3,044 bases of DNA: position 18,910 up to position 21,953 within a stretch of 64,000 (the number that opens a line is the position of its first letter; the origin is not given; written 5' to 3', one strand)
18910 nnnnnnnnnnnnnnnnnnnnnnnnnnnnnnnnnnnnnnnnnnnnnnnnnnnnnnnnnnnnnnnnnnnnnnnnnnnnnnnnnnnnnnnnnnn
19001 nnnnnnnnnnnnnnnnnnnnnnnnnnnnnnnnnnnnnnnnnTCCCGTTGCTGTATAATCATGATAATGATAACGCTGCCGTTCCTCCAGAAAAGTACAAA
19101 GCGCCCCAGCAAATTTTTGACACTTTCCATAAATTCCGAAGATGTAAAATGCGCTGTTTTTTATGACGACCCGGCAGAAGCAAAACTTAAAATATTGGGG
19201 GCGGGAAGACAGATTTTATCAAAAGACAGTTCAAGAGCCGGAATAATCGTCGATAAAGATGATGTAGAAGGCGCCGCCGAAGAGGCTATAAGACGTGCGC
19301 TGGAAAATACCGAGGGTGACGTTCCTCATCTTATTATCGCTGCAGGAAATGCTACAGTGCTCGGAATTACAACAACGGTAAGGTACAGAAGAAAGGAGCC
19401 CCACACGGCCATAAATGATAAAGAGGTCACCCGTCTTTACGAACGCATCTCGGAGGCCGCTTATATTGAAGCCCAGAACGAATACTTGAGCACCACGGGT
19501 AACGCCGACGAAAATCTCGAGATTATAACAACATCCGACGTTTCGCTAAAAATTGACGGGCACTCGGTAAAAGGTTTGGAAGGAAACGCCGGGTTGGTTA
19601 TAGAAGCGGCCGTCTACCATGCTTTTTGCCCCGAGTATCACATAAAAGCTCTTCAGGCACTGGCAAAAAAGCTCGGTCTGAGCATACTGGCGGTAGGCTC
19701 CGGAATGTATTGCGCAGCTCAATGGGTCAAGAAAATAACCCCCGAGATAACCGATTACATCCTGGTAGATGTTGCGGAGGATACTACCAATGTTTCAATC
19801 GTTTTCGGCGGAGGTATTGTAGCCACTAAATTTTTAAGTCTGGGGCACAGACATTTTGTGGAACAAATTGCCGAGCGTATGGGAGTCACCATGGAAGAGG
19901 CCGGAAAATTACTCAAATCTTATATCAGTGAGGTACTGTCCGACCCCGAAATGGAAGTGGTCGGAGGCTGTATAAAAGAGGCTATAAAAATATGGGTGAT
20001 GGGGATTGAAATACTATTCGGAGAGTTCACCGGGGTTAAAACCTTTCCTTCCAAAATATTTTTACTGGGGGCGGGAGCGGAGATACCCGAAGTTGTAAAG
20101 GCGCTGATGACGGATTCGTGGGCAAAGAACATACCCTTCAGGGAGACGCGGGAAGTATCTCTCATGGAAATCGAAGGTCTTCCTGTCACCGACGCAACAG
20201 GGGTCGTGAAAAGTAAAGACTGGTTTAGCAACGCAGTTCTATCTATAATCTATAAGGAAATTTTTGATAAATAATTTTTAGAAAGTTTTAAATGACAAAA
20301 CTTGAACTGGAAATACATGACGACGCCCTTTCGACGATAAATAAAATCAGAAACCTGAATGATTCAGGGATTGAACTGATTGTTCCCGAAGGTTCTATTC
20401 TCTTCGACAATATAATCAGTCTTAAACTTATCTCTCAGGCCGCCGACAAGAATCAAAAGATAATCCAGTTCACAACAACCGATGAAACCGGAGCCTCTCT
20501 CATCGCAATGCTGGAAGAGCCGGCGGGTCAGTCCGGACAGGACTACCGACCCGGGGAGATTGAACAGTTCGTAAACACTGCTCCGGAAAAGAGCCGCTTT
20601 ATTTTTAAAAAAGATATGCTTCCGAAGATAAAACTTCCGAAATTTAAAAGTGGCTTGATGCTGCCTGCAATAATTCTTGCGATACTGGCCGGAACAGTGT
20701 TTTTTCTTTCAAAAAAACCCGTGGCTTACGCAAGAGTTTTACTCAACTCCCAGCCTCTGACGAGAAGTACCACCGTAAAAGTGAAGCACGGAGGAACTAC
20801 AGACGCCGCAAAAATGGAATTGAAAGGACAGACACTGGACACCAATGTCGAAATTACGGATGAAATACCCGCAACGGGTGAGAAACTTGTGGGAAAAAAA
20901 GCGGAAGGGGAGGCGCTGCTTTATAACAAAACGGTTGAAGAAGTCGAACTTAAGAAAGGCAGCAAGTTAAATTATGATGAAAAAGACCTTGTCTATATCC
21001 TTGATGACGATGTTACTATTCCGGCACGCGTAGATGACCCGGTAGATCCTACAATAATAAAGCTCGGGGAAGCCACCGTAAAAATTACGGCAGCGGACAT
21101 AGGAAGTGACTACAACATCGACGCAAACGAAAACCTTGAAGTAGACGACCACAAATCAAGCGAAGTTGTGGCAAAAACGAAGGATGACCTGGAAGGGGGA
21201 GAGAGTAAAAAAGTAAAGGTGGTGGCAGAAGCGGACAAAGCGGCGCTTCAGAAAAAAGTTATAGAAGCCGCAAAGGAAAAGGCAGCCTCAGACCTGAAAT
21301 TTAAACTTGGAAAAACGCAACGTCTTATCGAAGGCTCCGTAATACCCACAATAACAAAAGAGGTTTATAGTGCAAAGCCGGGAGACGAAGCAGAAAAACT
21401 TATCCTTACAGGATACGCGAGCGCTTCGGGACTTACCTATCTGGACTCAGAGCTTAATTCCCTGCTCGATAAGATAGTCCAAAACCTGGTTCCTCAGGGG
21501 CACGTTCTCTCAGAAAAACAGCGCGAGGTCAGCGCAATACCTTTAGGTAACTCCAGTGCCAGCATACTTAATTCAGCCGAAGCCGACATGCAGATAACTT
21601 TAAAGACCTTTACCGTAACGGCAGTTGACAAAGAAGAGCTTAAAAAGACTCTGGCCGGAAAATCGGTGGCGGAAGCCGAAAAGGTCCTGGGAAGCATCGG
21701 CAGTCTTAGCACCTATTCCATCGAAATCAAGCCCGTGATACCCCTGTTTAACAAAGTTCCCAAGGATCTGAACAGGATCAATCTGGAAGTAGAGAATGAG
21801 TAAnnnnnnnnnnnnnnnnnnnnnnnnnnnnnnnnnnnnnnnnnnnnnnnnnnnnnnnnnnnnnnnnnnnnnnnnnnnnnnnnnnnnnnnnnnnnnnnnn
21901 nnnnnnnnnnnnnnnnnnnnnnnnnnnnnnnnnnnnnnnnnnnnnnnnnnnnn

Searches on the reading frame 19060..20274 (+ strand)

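Call 34: search_protein_families(library=pfam, proteins=[window:19060-20274:+], max_evalue=0.001)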
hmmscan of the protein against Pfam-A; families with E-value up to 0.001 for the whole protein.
window:19060-20274:+ (404 aa): 1 family
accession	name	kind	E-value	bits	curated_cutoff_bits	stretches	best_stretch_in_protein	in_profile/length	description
PF14450.12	FtsA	-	0.0004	21.2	31.8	0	235-293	2-60/127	Cell division protein FtsA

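Call 57: search_protein_families(library=phrogs, proteins=[window:19060-20274:+], max_evalue=0.01)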
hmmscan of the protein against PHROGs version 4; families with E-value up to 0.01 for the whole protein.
window:19060-20274:+ (404 aa): 0 families

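Call 58: search_protein_families(library=ncbifam, proteins=[window:19060-20274:+], max_evalue=0.01)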
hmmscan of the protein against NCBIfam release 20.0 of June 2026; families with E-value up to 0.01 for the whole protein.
window:19060-20274:+ (404 aa): 4 families
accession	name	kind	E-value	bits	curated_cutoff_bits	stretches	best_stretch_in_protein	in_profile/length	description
TIGR01174.1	ftsA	equivalog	1.9e-09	37.1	175.85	1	20-287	3-252/371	cell division protein FtsA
TIGR01175.1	pilM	subfamily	1.1e-06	27.9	133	1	221-345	178-298/348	type IV pilus assembly protein PilM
NF011660.0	PRK15080.1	equivalog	0.0045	16.2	182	1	188-287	100-197/277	ethanolamine utilization protein EutJ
NF045748.1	MPN316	equivalog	0.0069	15.5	500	1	173-274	149-245/424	MPN316 family protein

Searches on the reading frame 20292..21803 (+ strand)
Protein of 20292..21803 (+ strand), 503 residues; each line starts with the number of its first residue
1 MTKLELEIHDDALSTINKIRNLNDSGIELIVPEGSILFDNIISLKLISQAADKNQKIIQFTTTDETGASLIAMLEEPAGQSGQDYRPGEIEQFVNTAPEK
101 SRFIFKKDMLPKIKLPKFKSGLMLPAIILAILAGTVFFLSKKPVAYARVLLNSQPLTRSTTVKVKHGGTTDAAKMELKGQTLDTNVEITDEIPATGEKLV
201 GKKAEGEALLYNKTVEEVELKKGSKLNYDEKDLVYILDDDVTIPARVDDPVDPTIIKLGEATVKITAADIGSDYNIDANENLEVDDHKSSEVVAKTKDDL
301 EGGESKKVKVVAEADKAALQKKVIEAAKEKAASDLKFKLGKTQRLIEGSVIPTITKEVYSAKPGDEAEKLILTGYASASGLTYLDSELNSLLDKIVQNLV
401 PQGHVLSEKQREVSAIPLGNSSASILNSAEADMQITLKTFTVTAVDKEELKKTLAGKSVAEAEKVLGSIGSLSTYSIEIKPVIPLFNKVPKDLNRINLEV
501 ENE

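Call 34: search_protein_families(library=pfam, proteins=[window:20292-21803:+], max_evalue=0.001)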
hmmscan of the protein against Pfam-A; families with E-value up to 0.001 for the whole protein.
window:20292-21803:+ (503 aa): 1 family
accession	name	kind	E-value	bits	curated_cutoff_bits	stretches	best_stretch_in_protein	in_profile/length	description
PF04865.19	Baseplate_J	-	0.00059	19.6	21.1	1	218-304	35-110/255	Baseplate J-like protein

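Call 57: search_protein_families(library=phrogs, proteins=[window:20292-21803:+], max_evalue=0.01)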
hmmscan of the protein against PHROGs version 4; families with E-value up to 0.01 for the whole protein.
window:20292-21803:+ (503 aa): 1 family
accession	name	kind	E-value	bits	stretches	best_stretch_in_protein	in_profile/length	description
phrog_6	-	tail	3.9e-07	30.1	1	198-285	145-216/548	baseplate wedge subunit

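Call 58: search_protein_families(library=ncbifam, proteins=[window:20292-21803:+], max_evalue=0.01)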
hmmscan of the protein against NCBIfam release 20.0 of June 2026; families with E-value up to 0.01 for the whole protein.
window:20292-21803:+ (503 aa): 0 families
